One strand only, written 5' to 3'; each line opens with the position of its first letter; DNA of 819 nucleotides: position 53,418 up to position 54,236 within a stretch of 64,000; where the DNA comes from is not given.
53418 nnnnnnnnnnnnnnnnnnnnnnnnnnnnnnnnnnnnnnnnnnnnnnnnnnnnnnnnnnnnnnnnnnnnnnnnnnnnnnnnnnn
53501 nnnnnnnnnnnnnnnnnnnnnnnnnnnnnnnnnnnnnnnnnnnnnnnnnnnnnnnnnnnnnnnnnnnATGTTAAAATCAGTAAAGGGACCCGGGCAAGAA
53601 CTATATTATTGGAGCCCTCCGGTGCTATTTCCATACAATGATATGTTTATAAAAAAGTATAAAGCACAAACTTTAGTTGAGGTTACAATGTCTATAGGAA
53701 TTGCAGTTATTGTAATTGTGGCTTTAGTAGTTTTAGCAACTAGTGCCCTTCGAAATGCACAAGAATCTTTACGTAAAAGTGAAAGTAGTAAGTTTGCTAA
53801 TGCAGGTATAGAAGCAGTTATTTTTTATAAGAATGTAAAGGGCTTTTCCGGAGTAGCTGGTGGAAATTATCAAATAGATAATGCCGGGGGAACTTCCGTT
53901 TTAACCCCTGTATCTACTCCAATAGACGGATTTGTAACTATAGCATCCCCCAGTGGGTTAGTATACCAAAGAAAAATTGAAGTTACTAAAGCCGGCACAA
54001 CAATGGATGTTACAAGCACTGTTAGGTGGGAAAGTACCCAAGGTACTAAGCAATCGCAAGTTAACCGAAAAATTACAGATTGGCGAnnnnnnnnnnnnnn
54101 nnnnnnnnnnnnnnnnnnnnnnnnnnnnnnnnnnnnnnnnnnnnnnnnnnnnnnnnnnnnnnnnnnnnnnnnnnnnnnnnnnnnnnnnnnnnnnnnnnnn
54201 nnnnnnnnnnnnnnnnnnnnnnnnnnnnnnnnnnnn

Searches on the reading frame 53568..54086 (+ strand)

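Call 3: search_protein_families(library=pfam, proteins=[window:53568-54086:+], max_evalue=0.1)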
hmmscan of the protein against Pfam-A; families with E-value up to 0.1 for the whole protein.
window:53568-54086:+ (173 aa): 1 family
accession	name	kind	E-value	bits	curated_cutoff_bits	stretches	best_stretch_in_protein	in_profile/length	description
PF14242.11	DUF4342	-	0.043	14.3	25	1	27-58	32-62/81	Domain of unknown function (DUF4342)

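Call 4: search_protein_families(library=ncbifam, proteins=[window:53568-54086:+], max_evalue=0.1)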
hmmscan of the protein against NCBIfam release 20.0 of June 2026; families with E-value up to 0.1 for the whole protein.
window:53568-54086:+ (173 aa): 2 families
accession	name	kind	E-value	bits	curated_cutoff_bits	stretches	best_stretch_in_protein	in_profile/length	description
TIGR02598.1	TIGR02598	subfamily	0.00041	20.6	51.4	1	35-81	3-44/151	Verru_Chthon cassette protein B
NF041013.1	T4P_ComGE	equivalog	0.026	14.6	49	1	29-78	1-50/83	competence type IV pilus minor pilin ComGE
